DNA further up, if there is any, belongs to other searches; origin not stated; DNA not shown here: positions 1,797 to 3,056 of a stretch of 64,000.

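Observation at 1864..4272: SahR-like SAH-sensing regulator with a perfect 18-nt palindromic operator controlling ahcY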

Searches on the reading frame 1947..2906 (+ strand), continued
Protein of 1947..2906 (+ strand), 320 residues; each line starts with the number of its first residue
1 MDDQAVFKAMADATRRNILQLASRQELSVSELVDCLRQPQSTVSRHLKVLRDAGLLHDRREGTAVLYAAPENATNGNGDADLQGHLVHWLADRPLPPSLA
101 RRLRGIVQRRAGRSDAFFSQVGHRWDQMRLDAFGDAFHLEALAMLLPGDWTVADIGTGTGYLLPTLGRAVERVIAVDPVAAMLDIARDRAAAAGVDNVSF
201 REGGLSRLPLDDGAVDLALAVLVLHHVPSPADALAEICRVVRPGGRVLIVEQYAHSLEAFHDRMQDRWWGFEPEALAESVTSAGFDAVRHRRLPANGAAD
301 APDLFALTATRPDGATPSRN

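Call 30: search_solved_structures(query=window:1947-2906:+, max_evalue=0.001)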
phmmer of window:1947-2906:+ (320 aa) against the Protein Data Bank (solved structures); distinct sequences matched with E-value up to 0.001: 65 (the best 60 are shown).
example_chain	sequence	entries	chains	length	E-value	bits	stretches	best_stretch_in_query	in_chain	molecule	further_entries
1xxl_A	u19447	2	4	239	2.8e-13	53.1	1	150-256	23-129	YcgJ protein | ycgJ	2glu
1vl5_A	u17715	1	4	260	1.9e-12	50.4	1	130-260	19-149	unknown conserved protein BH2331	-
6uv6_A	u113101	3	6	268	3.7e-12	49.4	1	147-250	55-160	D-glucose O-methyltransferase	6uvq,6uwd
6f5z_A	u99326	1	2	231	1.8e-10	43.9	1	141-255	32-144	24-sterol C-methyltransferase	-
3dh0_A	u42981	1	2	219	2e-10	43.8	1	127-251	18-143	SAM dependent methyltransferase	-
2yqz_A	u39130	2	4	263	2.3e-10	43.6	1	152-274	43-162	Hypothetical protein TTHA0223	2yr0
3bus_A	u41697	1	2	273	6.2e-10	42.1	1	140-251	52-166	Methyltransferase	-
3mgg_A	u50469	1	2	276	8.5e-10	41.7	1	152-261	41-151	Methyltransferase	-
8ys9_A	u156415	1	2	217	3e-09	39.9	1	148-254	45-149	Phosphatidylethanolamine N-methyltransferase/phosphatidyl-N-methylethanolamine N-methyltra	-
6uak_A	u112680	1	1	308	2.8e-08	36.7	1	152-249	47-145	SAM dependent methyltransferase LahSB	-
5gm1_A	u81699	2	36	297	3.3e-08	36.5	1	152-306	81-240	O-methylransferase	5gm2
7p6f_AAA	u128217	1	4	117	3.4e-08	36.4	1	3-71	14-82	Transcriptional regulator SrnR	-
9w6x_A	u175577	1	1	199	3.9e-08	36.2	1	144-249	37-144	YtkW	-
9fce_A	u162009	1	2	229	1.2e-07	34.6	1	141-257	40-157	SAM dependent methyltransferase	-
2gs9_A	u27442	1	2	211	2.7e-07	33.5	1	122-250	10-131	Hypothetical protein TT1324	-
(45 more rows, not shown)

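Call 31: search_dna_similar(query=window:1947-2906:+, collection=plasmids, mode=protein, max_rows=30)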
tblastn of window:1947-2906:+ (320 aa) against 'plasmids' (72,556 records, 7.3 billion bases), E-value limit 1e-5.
Records with a match: 412; places in all: 413; records where one place covers at least 80% of the query: 12.
Best place of each record, by identity: <60% 412.
By first word of the organism name: Klebsiella 208; Pantoea 28; Enterobacter 28; Acinetobacter 25; Raoultella 15; Streptomyces 12; Pseudomonas 9; Clostridium 9; Ensifer 7; Enterococcus 6; and 37 more.
By predicted mobility (MOB-suite, as given by PLSDB): conjugative 204; non-mobilizable 163; mobilizable 45.
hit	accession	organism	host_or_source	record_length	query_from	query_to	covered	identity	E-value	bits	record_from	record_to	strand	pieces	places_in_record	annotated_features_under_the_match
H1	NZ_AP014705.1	Methylobacterium aquaticum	-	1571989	2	300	93%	35.2%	9e-19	94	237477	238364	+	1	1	none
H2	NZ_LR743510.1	Methylobacterium bullatum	-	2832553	2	296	92%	35.5%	2e-20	99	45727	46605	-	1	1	none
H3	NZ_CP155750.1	Sphingomonas parapaucimobilis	Chinese cabbage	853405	6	284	87%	35.6%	1e-11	73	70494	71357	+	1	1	metalloregulator ArsR/SmtB family transcription factor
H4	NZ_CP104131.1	Sinorhizobium sp. K101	Phaseolus vulgaris,cell ...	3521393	6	301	93%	31.4%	2e-10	69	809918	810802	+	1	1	none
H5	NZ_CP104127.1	Sinorhizobium sp. M103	Phaseolus vulgaris,cell ...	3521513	6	301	93%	31.4%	2e-10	69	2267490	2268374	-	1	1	none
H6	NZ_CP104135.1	Sinorhizobium sp. C101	Phaseolus vulgaris,cell ...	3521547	6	301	93%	31.4%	2e-10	69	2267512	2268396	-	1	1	none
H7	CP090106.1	Sinorhizobium meliloti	Medicago,Cell culture,Plant nodule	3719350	6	302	93%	31.0%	3e-7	59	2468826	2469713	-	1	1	metalloregulator ArsR/SmtB family transcription factor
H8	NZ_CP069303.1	Shinella sp. PSBB067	monoisolate,Minnesota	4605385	6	301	93%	30.9%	3e-12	75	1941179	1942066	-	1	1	none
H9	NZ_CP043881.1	Leptospira interrogans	Homo sapiens,cell culture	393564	5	293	90%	31.3%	3e-26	116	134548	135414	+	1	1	metalloregulator ArsR/SmtB family transcription factor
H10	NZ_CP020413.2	Leptospira interrogans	Homo sapiens,human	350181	5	293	90%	31.3%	7e-26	115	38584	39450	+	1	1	metalloregulator ArsR/SmtB family transcription factor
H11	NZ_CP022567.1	Rhizobium leguminosarum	Root nodule,Pisum sativum root-nodule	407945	6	286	88%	29.9%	2e-12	75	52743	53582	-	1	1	metalloregulator ArsR/SmtB family transcription factor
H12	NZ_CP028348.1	Novosphingobium sp. THN1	cell culture,surface water of Lake Taihu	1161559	1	258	81%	28.5%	5e-8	62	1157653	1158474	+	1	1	record has no annotation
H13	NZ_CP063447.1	Novosphingobium sp. ES2-1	mixed culture,activated sludge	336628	1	249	78%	29.1%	1e-7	61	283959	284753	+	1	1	metalloregulator ArsR/SmtB family transcription factor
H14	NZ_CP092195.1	Deinococcus sp. KNUC1210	Setaria viridis,cell ...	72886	6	67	19%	58.1%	6e-11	71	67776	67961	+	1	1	metalloregulator ArsR/SmtB family transcription factor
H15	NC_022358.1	Sulfuricella denitrificans skB26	-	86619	1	67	21%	52.9%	1e-10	70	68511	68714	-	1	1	metalloregulator ArsR/SmtB family transcription factor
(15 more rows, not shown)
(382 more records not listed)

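Call 32: get_annotated_region(hit=H7, flank=4000)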
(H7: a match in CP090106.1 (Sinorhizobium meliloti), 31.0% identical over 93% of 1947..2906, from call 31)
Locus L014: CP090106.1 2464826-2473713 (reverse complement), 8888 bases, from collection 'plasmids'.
description: Sinorhizobium meliloti strain Ak57 plasmid pSymB, complete sequence
organism: Sinorhizobium meliloti (NCBI taxid 382)
taxonomy: Bacteria; Pseudomonadota; Alphaproteobacteria; Hyphomicrobiales; Rhizobiaceae; Sinorhizobium; Sinorhizobium meliloti
host: -; source: Medicago,Cell culture,Plant nodule; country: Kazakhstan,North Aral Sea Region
typing (MOB-suite, as given by PLSDB): non-mobilizable
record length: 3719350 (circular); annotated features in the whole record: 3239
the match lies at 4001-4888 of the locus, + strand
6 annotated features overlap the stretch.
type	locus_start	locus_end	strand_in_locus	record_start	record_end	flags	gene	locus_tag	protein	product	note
CDS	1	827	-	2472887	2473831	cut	-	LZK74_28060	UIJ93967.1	alpha/beta hydrolase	-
CDS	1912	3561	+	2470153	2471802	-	ettA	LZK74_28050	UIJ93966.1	energy-dependent translational throttle protein EttA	-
CDS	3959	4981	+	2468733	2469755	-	-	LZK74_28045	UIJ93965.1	metalloregulator ArsR/SmtB family transcription factor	-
CDS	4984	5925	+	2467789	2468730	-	metF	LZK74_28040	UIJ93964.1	methylenetetrahydrofolate reductase [NAD(P)H]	-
CDS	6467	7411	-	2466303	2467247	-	-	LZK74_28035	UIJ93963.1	DMT family transporter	-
CDS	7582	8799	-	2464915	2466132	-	-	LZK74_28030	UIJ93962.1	lytic murein transglycosylase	-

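Call 33: get_annotated_region(hit=H9, flank=4000)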
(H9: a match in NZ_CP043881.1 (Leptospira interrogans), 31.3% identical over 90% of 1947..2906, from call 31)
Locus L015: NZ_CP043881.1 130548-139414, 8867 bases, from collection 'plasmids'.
description: Leptospira interrogans serovar Bataviae strain 1548 plasmid p1, complete sequence
organism: Leptospira interrogans (NCBI taxid 312175)
taxonomy: Bacteria; Spirochaetota; Spirochaetia; Leptospirales; Leptospiraceae; Leptospira; Leptospira interrogans
host: -; source: Homo sapiens,cell culture; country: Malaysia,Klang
typing (MOB-suite, as given by PLSDB): non-mobilizable
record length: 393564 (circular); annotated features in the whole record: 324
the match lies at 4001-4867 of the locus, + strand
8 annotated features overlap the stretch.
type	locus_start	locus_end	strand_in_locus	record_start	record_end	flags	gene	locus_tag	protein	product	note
CDS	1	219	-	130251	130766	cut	-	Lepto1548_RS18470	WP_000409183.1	hypothetical protein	-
CDS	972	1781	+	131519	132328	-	-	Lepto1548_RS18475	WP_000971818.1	TIGR01458 family HAD-type hydrolase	GO:0008152 - metabolic process [Evidence IEA]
CDS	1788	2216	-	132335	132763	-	-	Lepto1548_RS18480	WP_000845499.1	acyl-CoA thioesterase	-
CDS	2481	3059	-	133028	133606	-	-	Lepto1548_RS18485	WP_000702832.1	TetR/AcrR family transcriptional regulator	GO:0006355 - regulation of DNA-templated transcription [Evidence IEA]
CDS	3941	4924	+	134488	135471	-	-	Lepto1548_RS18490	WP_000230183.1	metalloregulator ArsR/SmtB family transcription factor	GO:0006355 - regulation of DNA-templated transcription [Evidence IEA]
CDS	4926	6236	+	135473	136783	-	ahcY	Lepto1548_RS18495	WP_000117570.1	adenosylhomocysteinase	GO:0006730 - one-carbon metabolic process [Evidence IEA]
CDS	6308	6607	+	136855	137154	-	-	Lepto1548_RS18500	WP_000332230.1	4Fe-4S binding protein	-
CDS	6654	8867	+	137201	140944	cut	metH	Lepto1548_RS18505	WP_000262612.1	methionine synthase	GO:0009086 - methionine biosynthetic process [Evidence IEA]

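Call 34: get_annotated_region(hit=H3, flank=4000)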
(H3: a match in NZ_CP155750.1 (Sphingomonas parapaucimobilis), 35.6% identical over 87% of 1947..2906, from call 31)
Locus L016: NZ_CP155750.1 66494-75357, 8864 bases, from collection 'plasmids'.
description: Sphingomonas parapaucimobilis strain YK209 plasmid unnamed2, complete sequence
organism: Sphingomonas parapaucimobilis (NCBI taxid 28213)
taxonomy: Bacteria; Pseudomonadota; Alphaproteobacteria; Sphingomonadales; Sphingomonadaceae; Sphingomonas; Sphingomonas parapaucimobilis
host: -; source: Chinese cabbage; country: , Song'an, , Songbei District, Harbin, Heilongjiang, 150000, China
typing (MOB-suite, as given by PLSDB): non-mobilizable
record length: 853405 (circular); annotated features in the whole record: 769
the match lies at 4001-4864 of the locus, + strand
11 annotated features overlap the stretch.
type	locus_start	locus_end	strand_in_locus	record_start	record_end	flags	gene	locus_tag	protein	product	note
CDS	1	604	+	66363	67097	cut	-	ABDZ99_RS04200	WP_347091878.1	pirin family protein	-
CDS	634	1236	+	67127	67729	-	wrbA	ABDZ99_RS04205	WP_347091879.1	NAD(P)H:quinone oxidoreductase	-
CDS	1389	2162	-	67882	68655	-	-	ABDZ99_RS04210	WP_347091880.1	M15 family metallopeptidase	-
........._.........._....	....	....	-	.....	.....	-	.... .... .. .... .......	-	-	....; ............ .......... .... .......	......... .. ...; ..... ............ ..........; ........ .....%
CDS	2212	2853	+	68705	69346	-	-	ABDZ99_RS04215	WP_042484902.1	RNA pseudouridine synthase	-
CDS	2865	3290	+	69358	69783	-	arfB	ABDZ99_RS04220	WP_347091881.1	alternative ribosome rescue aminoacyl-tRNA hydrolase ArfB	GO:0006415 - translational termination [Evidence IEA]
CDS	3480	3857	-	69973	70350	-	-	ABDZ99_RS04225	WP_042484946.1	hypothetical protein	-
CDS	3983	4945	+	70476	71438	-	-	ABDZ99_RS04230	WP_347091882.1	metalloregulator ArsR/SmtB family transcription factor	GO:0006355 - regulation of DNA-templated transcription [Evidence IEA]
CDS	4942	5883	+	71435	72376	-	metF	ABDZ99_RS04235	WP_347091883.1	methylenetetrahydrofolate reductase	GO:0009086 - methionine biosynthetic process [Evidence IEA]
CDS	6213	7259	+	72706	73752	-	-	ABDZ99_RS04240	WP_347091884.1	homocysteine S-methyltransferase family protein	-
CDS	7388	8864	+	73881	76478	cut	metH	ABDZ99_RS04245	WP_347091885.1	methionine synthase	GO:0009086 - methionine biosynthetic process [Evidence IEA]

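Call 47: find_related_loci(query=A1, collection=genome_contigs, flank=8000)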
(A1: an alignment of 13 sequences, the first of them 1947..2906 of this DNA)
Query A1 (320 aa) in genome_contigs; peptide patterns used: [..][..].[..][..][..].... (x = any residue, [..] = any of these).
599 stretches matched a pattern (row limit reached: there are more); 590 encode a relative of the query (tblastn E <= 1e-3); the best 80 are kept; 80 distinct loci.
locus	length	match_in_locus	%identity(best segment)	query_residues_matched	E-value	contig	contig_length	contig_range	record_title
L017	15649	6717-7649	58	1-311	1e-109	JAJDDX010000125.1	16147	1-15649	MAG: Phycisphaerae bacterium isolate OFTM243 OFTM243_124, whole genome shotgun sequence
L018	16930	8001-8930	58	1-310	1e-107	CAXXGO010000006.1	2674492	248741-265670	MAG: Phycisphaerae bacterium isolate c853687f-fc16-43d1-893a-c6280bf959b9 genome assembly, contig: contig_6, whole genom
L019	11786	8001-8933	57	1-311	1e-106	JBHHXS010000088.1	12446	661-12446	MAG: Phycisphaerae bacterium isolate D_1_bin.24 NODE_2101_length_12446_cov_5.568961, whole genome shotgun sequence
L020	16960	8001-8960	52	2-320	2e-102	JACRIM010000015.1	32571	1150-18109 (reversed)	MAG: Planctomycetota bacterium isolate NC_groundwater_1803_Pr3_B-0.1um_60_64 SR-2_scaffold_141_936686, whole genome shot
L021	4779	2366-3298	53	3-312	2e-101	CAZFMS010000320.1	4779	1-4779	MAG TPA_asm: uncultured Planctomycetaceae bacterium isolate SRP128015_co2_35 genome assembly, contig: NODE_19196_length_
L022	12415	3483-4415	47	5-313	8e-81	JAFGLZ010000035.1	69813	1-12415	MAG: Phycisphaerae bacterium isolate Zod_Metabat.429 k87_1450449, whole genome shotgun sequence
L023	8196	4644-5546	39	9-312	1e-53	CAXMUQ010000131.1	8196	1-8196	MAG: uncultured Acidimicrobiia bacterium isolate 10C-St8-MC-01_bin.9.orig genome assembly, contig: k141_4075071, whole g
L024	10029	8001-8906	41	7-311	3e-50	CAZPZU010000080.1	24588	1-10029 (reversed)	MAG TPA_asm: uncultured Gemmatimonadaceae bacterium isolate SRP214966_co3_109 genome assembly, contig: NODE_2483_length_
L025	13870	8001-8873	41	5-296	1e-45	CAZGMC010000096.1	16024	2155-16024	MAG TPA_asm: uncultured Mycobacteriaceae bacterium isolate SRP141376_co4_119 genome assembly, contig: NODE_6241_length_1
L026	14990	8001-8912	40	5-312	5e-44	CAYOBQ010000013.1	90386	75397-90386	MAG TPA_asm: uncultured Nannocystaceae bacterium isolate SRP077602_co1_395 genome assembly, contig: NODE_476_length_9038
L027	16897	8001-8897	37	10-311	7e-44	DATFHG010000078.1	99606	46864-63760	MAG TPA_asm: Gemmatimonadaceae bacterium isolate SMAG_U8683 k141_2341132, whole genome shotgun sequence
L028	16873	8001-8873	36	5-296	1e-43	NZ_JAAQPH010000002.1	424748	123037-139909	Pelagibius litoralis strain DSM 21314 Scaffold2_1, whole genome shotgun sequence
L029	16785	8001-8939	40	4-311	7e-46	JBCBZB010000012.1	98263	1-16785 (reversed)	MAG: Planctomycetota bacterium isolate P01_A01_bin.104 k141_1161429_length_98263_cov_17.4908, whole genome shotgun seque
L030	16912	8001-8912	36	4-305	1e-41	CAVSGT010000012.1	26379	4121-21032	MAG: uncultured Alphaproteobacteria bacterium isolate MFD05684.bin.2.190 genome assembly, contig: contig_58994, whole ge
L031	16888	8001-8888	38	1-296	1e-41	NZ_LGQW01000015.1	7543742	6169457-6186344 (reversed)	Azospirillum sp. TSH64 Contig01, whole genome shotgun sequence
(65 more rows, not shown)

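Call 62: search_protein_representatives(protein=window:1947-2906:+)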
Query: 320 residues. Proteins with E-value up to 0.001 (for the whole library): 51172; up to 1e-10: 2868; up to 1e-30: 324. The best 150 are listed.
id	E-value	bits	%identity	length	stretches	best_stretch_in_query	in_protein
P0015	1.2e-118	412.4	60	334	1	1-315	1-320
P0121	2.2e-97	342.6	52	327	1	1-315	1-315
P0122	1.1e-95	337.0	58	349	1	6-312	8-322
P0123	1.8e-93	329.7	56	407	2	79-312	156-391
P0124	4.8e-89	315.2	54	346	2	74-310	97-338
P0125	8.5e-87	307.8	54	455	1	2-310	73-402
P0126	1.5e-82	293.9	54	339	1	5-317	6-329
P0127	2.1e-82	293.3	50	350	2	71-299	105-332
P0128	2.8e-82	292.9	49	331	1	4-311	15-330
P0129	1.5e-77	277.4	51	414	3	73-197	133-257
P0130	2.4e-77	276.8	59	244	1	3-246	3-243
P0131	7.6e-76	271.8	47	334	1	6-314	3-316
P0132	2.8e-71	256.8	46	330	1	6-316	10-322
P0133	3.9e-71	256.3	47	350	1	4-312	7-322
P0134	1.5e-70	254.5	46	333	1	5-311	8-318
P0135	3.1e-69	250.1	45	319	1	2-312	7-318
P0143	1.4e-58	215.1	43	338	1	8-311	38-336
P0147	2.2e-56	207.9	41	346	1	7-313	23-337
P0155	9.1e-52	192.7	38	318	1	4-293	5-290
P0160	3.6e-50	187.5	38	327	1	9-313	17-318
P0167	8.0e-49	183.0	37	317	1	10-309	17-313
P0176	1.9e-47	178.5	35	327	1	9-312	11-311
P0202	2.3e-43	165.1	33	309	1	6-292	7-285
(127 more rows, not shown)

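Call 63: list_cluster_members(proteins=[P0131, P0133, P0135, P0143, P0147, P0155, P0160, P0167, P0176, P0202])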
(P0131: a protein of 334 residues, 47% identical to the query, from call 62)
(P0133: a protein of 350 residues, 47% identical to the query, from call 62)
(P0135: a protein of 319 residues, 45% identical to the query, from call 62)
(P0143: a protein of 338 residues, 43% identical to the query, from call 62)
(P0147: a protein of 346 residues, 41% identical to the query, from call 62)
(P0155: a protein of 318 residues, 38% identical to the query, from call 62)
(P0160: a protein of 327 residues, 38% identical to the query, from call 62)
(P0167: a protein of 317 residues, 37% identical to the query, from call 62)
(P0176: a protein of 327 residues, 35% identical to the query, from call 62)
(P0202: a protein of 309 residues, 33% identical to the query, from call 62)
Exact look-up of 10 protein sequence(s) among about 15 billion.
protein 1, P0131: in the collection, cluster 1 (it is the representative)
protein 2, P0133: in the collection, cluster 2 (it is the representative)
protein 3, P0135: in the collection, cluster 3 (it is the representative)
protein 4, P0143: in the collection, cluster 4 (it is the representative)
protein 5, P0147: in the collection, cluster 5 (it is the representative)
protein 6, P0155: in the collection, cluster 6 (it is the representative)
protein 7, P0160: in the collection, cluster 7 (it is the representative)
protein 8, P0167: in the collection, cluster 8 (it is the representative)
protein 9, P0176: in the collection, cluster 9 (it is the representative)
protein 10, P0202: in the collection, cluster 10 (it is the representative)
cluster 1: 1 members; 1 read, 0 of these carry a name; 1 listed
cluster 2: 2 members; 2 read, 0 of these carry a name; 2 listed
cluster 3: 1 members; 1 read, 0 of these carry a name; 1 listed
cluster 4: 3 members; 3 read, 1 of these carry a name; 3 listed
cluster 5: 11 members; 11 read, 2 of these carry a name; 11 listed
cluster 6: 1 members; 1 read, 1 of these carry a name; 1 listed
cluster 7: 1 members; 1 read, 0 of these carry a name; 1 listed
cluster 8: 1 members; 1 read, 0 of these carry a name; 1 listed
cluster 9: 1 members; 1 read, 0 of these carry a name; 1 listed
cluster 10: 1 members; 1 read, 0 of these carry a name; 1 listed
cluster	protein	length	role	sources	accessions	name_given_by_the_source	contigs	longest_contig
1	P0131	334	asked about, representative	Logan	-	-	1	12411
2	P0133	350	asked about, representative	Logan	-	-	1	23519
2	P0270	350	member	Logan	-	-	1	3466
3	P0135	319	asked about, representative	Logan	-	-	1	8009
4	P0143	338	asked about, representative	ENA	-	-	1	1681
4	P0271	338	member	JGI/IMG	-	ArsR family transcriptional regulator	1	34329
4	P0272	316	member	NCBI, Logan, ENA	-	-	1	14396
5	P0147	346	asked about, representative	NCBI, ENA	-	-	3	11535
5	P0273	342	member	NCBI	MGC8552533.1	MAG: ArsR/SmtB family transcription factor [Phycisphaerae bacterium]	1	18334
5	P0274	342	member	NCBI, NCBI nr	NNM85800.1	MAG: metalloregulator ArsR/SmtB family transcription factor [Phycisphaerales bacterium] | metalloregulator ArsR/SmtB family transcription factor [Phycisphaerales bacterium]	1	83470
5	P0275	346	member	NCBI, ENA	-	-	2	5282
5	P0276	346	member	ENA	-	-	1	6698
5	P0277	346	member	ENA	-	-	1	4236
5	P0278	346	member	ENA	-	-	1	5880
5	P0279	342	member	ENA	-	-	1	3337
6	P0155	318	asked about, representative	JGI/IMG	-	ubiquinone/menaquinone biosynthesis C-methylase UbiE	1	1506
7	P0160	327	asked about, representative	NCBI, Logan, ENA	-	-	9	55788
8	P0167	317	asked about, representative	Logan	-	-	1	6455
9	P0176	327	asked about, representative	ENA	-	-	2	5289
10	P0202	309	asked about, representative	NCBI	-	-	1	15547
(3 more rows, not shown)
